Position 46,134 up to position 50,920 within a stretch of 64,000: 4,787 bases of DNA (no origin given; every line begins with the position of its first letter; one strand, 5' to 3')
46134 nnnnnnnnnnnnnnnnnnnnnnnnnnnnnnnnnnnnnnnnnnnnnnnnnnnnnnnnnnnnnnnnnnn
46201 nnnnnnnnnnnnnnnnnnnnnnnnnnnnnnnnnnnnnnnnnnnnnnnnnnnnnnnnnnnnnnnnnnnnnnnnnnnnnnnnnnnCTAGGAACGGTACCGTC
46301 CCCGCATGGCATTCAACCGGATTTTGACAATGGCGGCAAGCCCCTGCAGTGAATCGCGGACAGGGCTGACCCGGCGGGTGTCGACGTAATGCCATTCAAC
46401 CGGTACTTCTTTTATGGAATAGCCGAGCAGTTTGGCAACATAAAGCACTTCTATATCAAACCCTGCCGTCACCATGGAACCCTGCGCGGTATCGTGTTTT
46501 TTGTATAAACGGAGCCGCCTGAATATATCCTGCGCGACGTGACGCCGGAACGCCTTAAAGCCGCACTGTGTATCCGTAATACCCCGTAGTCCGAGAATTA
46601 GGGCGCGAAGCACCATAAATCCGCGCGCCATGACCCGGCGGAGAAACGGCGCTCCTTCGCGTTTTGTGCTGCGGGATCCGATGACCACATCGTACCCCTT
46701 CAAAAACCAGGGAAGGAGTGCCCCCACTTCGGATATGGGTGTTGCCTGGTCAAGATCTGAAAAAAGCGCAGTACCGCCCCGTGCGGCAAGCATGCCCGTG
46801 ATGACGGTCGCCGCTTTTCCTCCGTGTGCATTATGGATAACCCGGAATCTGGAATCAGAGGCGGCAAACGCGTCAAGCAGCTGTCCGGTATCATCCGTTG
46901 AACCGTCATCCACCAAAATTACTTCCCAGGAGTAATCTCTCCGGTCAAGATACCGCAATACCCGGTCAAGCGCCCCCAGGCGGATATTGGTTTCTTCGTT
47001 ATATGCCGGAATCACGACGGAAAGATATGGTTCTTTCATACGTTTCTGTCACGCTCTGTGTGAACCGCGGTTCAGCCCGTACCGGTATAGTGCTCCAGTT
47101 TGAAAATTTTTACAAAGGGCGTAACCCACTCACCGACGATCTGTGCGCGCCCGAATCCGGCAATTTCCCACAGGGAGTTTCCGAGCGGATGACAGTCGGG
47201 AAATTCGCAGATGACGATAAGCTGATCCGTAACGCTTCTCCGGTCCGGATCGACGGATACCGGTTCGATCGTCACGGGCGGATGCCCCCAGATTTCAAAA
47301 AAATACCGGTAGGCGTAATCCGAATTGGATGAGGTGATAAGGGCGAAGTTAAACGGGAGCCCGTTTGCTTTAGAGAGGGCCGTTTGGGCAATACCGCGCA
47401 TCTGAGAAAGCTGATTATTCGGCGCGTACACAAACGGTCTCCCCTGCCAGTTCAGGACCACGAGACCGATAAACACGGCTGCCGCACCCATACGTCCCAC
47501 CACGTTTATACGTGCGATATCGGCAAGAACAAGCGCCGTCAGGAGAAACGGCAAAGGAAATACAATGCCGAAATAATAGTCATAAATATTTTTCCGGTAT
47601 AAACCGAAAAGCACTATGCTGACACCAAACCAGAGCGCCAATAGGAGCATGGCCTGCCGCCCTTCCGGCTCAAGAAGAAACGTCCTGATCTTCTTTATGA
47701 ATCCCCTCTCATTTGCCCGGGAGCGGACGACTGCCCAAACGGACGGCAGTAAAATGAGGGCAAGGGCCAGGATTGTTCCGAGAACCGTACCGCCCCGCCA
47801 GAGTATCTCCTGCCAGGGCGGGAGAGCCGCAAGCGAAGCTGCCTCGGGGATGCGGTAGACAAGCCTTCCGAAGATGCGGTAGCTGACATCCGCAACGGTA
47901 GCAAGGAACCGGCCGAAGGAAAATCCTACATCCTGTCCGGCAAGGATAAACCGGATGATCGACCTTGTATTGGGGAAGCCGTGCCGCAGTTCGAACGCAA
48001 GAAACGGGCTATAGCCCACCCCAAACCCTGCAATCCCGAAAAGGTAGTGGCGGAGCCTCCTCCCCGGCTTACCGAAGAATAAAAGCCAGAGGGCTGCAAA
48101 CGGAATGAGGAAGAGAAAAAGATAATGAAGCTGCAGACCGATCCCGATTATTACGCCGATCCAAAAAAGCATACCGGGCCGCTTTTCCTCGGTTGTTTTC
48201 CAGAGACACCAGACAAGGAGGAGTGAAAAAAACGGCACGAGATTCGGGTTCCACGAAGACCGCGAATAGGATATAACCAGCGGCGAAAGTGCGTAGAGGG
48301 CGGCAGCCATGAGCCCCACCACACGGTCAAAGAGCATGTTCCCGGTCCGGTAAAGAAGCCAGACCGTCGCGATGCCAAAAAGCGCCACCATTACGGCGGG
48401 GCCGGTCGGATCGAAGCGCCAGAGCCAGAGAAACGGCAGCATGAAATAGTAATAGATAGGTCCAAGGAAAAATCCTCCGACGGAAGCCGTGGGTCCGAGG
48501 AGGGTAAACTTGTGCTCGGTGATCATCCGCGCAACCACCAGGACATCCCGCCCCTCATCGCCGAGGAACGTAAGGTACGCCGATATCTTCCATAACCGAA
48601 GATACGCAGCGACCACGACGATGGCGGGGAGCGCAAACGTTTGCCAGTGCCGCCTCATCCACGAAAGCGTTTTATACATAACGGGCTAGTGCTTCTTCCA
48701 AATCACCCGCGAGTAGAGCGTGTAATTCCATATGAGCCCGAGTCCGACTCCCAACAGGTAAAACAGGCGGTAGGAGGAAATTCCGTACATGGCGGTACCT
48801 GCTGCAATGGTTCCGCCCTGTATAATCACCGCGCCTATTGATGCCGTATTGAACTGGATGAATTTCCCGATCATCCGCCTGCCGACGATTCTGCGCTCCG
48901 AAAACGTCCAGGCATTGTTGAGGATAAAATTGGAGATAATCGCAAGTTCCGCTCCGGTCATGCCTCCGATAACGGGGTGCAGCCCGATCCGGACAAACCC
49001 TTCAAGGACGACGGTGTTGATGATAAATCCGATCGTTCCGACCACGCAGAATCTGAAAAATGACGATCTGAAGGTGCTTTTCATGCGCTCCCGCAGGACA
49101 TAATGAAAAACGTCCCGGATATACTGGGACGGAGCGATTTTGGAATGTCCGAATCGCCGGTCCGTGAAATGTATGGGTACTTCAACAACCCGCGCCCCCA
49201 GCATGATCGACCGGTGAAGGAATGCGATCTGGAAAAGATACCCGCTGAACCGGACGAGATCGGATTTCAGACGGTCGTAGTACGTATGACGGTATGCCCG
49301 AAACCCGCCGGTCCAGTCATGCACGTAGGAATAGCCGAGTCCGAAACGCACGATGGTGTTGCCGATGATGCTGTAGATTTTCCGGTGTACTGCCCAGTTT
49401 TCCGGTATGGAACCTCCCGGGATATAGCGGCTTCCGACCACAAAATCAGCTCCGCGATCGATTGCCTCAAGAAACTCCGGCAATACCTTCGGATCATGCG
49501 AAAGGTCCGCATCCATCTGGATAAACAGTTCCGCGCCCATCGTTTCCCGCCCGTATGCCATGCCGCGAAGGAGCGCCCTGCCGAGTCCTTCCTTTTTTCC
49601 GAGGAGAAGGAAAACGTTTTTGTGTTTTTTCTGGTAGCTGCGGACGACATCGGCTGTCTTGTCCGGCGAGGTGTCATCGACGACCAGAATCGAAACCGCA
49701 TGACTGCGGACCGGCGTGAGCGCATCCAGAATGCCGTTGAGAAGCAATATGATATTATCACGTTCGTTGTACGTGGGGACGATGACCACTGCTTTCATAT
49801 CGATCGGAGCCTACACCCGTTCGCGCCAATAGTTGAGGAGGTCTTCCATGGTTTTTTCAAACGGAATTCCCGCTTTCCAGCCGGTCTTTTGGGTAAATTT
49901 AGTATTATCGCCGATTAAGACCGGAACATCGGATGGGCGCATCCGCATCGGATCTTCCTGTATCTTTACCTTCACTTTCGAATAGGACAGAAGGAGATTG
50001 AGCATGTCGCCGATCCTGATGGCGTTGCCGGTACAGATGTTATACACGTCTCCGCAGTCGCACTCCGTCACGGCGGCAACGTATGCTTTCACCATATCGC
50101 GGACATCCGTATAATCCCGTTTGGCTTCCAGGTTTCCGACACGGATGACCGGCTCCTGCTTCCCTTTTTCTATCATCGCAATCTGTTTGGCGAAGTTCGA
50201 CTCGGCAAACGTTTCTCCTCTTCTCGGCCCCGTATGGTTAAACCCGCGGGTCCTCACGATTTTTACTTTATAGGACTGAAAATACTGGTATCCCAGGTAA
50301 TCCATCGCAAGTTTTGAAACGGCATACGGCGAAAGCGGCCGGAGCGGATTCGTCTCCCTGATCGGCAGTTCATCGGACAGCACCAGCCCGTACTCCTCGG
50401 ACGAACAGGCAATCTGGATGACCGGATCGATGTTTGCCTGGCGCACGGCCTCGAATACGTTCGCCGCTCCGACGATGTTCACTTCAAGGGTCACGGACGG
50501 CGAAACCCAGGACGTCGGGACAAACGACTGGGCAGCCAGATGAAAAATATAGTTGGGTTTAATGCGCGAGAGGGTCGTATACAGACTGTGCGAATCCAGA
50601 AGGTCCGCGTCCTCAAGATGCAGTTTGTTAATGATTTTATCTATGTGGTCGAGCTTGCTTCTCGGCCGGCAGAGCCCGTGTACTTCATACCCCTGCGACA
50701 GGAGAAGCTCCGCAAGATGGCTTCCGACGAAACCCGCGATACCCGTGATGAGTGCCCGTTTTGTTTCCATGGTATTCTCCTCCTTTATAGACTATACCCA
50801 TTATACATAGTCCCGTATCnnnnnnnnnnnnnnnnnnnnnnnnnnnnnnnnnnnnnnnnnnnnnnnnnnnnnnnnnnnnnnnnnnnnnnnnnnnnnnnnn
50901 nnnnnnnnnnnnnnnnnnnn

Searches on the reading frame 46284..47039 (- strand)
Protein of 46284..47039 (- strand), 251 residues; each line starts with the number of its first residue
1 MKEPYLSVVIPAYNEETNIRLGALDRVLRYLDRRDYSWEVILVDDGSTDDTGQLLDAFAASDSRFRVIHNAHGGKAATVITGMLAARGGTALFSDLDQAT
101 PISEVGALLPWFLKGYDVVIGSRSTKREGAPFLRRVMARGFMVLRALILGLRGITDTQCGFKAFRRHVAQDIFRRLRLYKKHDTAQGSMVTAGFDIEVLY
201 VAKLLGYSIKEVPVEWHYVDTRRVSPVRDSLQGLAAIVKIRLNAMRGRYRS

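Call 9: search_protein_families(library=pfam, proteins=[window:46284-47039:-], max_evalue=0.01)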
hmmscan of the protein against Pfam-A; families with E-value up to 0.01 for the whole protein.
window:46284-47039:- (251 aa): 3 families
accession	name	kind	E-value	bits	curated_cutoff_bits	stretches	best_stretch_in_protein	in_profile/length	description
PF00535.33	Glycos_transf_2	-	7.7e-27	94.7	23.3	1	7-173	1-168/168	Glycosyl transferase family 2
PF13641.12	Glyco_tranf_2_3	-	0.00021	21.8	27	1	5-215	2-207/230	Glycosyltransferase like family 2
PF10111.15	Glyco_tranf_2_2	-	0.0003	20.8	27.3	1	7-98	1-92/276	Glycosyltransferase like family 2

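Call 50: search_protein_families(library=ncbifam, proteins=[window:46284-47039:-], max_evalue=0.00001)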
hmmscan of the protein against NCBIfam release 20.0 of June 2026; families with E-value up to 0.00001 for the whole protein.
window:46284-47039:- (251 aa): 15 families
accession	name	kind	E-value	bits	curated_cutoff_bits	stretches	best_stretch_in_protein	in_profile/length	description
NF047588.1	GlcsyltransPgfSStrep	equivalog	1.8e-20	73.4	500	1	6-183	3-177/308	glycosyltransferase PgfS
NF007986.1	PRK10714.1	equivalog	5.3e-17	61.8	529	1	6-172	8-172/316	undecaprenyl-phosphate 4-deoxy-4-formamido-L-arabinose transferase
NF041391.1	DPhHxTase_Halo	equivalog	6.5e-15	54.7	375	1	12-239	3-203/213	dolichyl-phosphate hexose transferase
TIGR03937.1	PgaC_IcaA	equivalog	2e-14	53.3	422.3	1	3-90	44-128/407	poly-beta-1,6-N-acetyl-D-glucosamine synthase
NF041875.1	EPS_EpsD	equivalog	2.6e-14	53.4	370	1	6-102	1-94/325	exopolysaccharide biosynthesis glycosyltransferase EpsD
NF007482.0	PRK10073.1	equivalog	3.3e-12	46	423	1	3-98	5-96/334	glycosyltransferase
NF058614.1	PPMAGASynPpgS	equivalog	6.4e-12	45.4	370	1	8-172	4-165/226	polyprenyl-phospho-N-acetylgalactosaminyl synthase PpgS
NF047683.1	TeichurnBiosyTuaG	equivalog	1.2e-10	41.5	400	1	2-97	4-96/252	teichuronic acid biosynthesis protein TuaG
TIGR04283.1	glyco_like_mftF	equivalog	2.2e-10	40.5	182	1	6-96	1-81/221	TIGR04283 family arsenosugar biosynthesis glycosyltransferase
TIGR04182.1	glyco_TIGR04182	equivalog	2.7e-09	36.8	325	1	7-237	3-214/293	S-layer glycoprotein N-glycosyltransferase AglJ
NF038302.1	EPS_HpsE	equivalog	4e-08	32.6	300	1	6-97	3-96/307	hormogonium polysaccharide biosynthesis glycosyltransferase HpsE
TIGR03965.1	mycofact_glyco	equivalog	1.9e-07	30.3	280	1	5-99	75-166/467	mycofactocin biosynthesis glycosyltransferase MftF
NF050050.1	ProtGlycPglI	equivalog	6.5e-07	29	500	1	4-129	2-125/306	GalNAc(5)-diNAcBac-PP-undecaprenol beta-1,3-glucosyltransferase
NF010496.0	PRK13915.1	equivalog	1.1e-06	28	262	1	6-101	33-130/307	glucosyl-3-phosphoglycerate synthase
NF045692.1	OglycostaseCruG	equivalog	4.6e-06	25.8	600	1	6-70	43-103/386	2'-O-glycosyltransferase CruG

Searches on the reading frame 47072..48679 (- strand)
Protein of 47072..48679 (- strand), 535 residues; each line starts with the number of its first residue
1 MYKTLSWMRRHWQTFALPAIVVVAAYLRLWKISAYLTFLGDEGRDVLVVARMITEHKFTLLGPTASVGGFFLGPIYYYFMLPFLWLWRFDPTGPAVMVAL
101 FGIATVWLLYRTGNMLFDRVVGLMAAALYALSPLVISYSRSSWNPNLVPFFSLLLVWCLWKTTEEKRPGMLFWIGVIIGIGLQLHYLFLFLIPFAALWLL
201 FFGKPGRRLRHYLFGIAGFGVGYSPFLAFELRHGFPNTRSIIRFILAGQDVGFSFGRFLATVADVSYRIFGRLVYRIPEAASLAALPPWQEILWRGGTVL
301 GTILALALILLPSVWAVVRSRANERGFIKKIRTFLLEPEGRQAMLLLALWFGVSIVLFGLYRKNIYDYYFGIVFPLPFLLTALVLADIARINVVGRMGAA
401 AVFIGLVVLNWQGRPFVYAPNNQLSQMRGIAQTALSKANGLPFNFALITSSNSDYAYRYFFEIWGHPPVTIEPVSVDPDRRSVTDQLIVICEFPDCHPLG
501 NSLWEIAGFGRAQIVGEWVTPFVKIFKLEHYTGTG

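Call 9: search_protein_families(library=pfam, proteins=[window:47072-48679:-], max_evalue=0.01)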
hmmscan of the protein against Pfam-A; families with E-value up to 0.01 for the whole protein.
window:47072-48679:- (535 aa): 2 families
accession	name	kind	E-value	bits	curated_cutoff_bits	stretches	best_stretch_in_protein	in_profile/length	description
PF13231.12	PMT_2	-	4.8e-13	50.1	26.1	1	74-226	4-157/160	Dolichyl-phosphate-mannose-protein mannosyltransferase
PF11028.14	TMEM260-like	-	0.0029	17.8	24.2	1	111-201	78-172/179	Protein O-mannosyl-transferase TMEM260-like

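Call 11: search_protein_families(library=ncbifam, proteins=[window:47072-48679:-], max_evalue=0.01)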
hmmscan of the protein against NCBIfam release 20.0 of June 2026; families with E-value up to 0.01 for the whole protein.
window:47072-48679:- (535 aa): 2 families
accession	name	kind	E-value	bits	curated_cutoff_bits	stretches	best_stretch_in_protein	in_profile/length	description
TIGR03663.1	TIGR03663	subfamily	3.6e-06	26.3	126.25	1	19-397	6-345/435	flippase activity-associated protein Agl23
TIGR04154.1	archaeo_STT3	subfamily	0.0031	15.9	450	1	95-134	99-138/831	oligosaccharyl transferase, archaeosortase A system-associated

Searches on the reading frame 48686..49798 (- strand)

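Call 9: search_protein_families(library=pfam, proteins=[window:48686-49798:-], max_evalue=0.01)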
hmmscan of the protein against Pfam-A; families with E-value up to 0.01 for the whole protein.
window:48686-49798:- (370 aa): 3 families
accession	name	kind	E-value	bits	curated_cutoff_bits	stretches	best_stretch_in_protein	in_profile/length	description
PF00535.33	Glycos_transf_2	-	4.8e-26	92.1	23.3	1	5-176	2-166/168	Glycosyl transferase family 2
PF04138.20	GtrA_DPMS_TM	-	2.9e-17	63.4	26.1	1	249-367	1-117/117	GtrA/DPMS, transmembrane domain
PF13641.12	Glyco_tranf_2_3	-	0.0067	16.9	27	1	5-122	5-121/230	Glycosyltransferase like family 2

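Call 11: search_protein_families(library=ncbifam, proteins=[window:48686-49798:-], max_evalue=0.01)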
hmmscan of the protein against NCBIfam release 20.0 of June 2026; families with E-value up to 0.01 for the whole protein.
window:48686-49798:- (370 aa): 16 families
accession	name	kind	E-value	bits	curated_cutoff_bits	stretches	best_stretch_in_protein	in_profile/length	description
NF007986.1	PRK10714.1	equivalog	6.8e-16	58.2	529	1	2-262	7-250/316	undecaprenyl-phosphate 4-deoxy-4-formamido-L-arabinose transferase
NF047588.1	GlcsyltransPgfSStrep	equivalog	4.9e-14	52.3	500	1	1-143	1-139/308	glycosyltransferase PgfS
NF041391.1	DPhHxTase_Halo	equivalog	1.1e-13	50.7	375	1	9-225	3-196/213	dolichyl-phosphate hexose transferase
TIGR04182.1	glyco_TIGR04182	equivalog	7.3e-13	48.5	325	1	4-264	3-245/293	S-layer glycoprotein N-glycosyltransferase AglJ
NF058614.1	PPMAGASynPpgS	equivalog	4.9e-12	45.7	370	1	4-223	3-208/226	polyprenyl-phospho-N-acetylgalactosaminyl synthase PpgS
NF038302.1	EPS_HpsE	equivalog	2.3e-07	30.1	300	1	4-66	4-65/307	hormogonium polysaccharide biosynthesis glycosyltransferase HpsE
NF007482.0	PRK10073.1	equivalog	6.1e-07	28.7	423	1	4-84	9-85/334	glycosyltransferase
TIGR03937.1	PgaC_IcaA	equivalog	1.7e-06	27.2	422.3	1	4-104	48-141/407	poly-beta-1,6-N-acetyl-D-glucosamine synthase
TIGR04283.1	glyco_like_mftF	equivalog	1.8e-06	27.7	182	1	5-63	3-52/221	TIGR04283 family arsenosugar biosynthesis glycosyltransferase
NF045692.1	OglycostaseCruG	equivalog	1.8e-06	27.2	600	1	3-113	43-152/386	2'-O-glycosyltransferase CruG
NF041875.1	EPS_EpsD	equivalog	7.5e-06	25.6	370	1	5-121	3-112/325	exopolysaccharide biosynthesis glycosyltransferase EpsD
TIGR03469.1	HpnB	hypoth_equivalog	1.6e-05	24.1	379.25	1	4-114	47-161/386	hopene-associated glycosyltransferase HpnB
NF010496.0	PRK13915.1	equivalog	0.0003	20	262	1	4-110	34-139/307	glucosyl-3-phosphoglycerate synthase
TIGR03111.1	glyc2_xrt_Gpos1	hypoth_equivalog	0.0015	17.4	363.95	1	4-81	52-128/439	TIGR03111 family XrtG-associated glycosyltransferase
TIGR04242.1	nodulat_NodC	equivalog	0.0019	17.2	550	1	5-108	52-151/395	chitooligosaccharide synthase NodC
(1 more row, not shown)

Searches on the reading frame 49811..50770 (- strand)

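Call 9: search_protein_families(library=pfam, proteins=[window:49811-50770:-], max_evalue=0.01)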
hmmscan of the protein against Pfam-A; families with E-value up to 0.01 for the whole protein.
window:49811-50770:- (319 aa): 7 families
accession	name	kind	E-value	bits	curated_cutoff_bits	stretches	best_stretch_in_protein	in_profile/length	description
PF16363.11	GDP_Man_Dehyd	-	7.6e-83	279.1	27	1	7-310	1-331/332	GDP-mannose 4,6 dehydratase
PF01370.27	Epimerase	-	5.1e-57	193.5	20.9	1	6-246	1-240/240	NAD dependent epimerase/dehydratase family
PF02719.21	Polysacc_synt_2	-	3.4e-12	46.6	20.2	1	7-121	2-127/293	Polysaccharide biosynthesis protein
PF04321.23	RmlD_sub_bind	-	6.3e-11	42.3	27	1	5-237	2-200/287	RmlD substrate binding domain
PF01073.25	3Beta_HSD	-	1.2e-06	28.2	22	1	7-119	1-113/280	3-beta hydroxysteroid dehydrogenase/isomerase family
PF07993.18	NAD_binding_4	-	3.9e-05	23.4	20.1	1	8-55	1-51/258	Male sterility protein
PF13460.12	NAD_binding_10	-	8.4e-05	23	27.2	1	10-120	1-96/184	NAD(P)H-binding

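Call 50: search_protein_families(library=ncbifam, proteins=[window:49811-50770:-], max_evalue=0.00001)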
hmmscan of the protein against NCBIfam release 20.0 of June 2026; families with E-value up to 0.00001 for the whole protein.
window:49811-50770:- (319 aa): 25 families
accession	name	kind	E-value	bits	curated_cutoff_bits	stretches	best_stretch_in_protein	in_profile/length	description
TIGR01472.1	gmd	equivalog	4.4e-55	187.3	415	1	4-313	1-336/342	GDP-mannose 4,6-dehydratase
TIGR04180.1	EDH_00030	hypoth_equivalog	3.1e-52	177.5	475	1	7-300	2-294/297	NAD-dependent 4,6-dehydratase LegB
TIGR01181.1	dTDP_gluc_dehyt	equivalog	3.5e-34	118.3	365.1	1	6-315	2-311/321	dTDP-glucose 4,6-dehydratase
TIGR01179.1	galE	equivalog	1e-32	113.3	262.3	1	6-313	2-323/332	UDP-glucose 4-epimerase GalE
TIGR02622.1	CDP_4_6_dhtase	equivalog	5.7e-28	98.1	278.45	1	3-317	4-332/352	CDP-glucose 4,6-dehydratase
NF011728.1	PRK15181.1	equivalog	1.3e-20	73.7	760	1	3-258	15-276/348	Vi polysaccharide biosynthesis UDP-N-acetylglucosaminuronic acid C-4 epimerase TviC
NF007582.0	PRK10217.1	equivalog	1.8e-20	73.4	698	1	4-251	2-257/355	dTDP-glucose 4,6-dehydratase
NF007490.0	PRK10084.1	subfamily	1.6e-19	70.1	649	2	135-255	152-268/361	dTDP-glucose 4,6-dehydratase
TIGR02197.1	heptose_epim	equivalog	5.4e-17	61.9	274.6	1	7-271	2-269/316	ADP-glyceromanno-heptose 6-epimerase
TIGR03466.1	HpnA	hypoth_equivalog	3e-15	55.9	367.65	1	5-120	2-111/327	hopanoid-associated sugar epimerase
NF007956.0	PRK10675.1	subfamily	1.1e-13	51.1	394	1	5-312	2-326/338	UDP-glucose 4-epimerase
NF042423.1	oxyalk_red_Shew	equivalog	8.5e-13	48.1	580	1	3-265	8-258/331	2-alkyl-3-oxoalkanoate reductase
NF052578.1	StrlDmthSdmBMthl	equivalog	4.6e-11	43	600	1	6-263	3-244/328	sterol demethylase protein SdmB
NF043036.1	ErythonDh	equivalog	5.9e-11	42.1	325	1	6-163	3-163/321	D-erythronate dehydrogenase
NF008872.0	PRK11908.1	equivalog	4.5e-10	39.1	294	1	4-263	2-270/349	bifunctional UDP-4-keto-pentose/UDP-xylose synthase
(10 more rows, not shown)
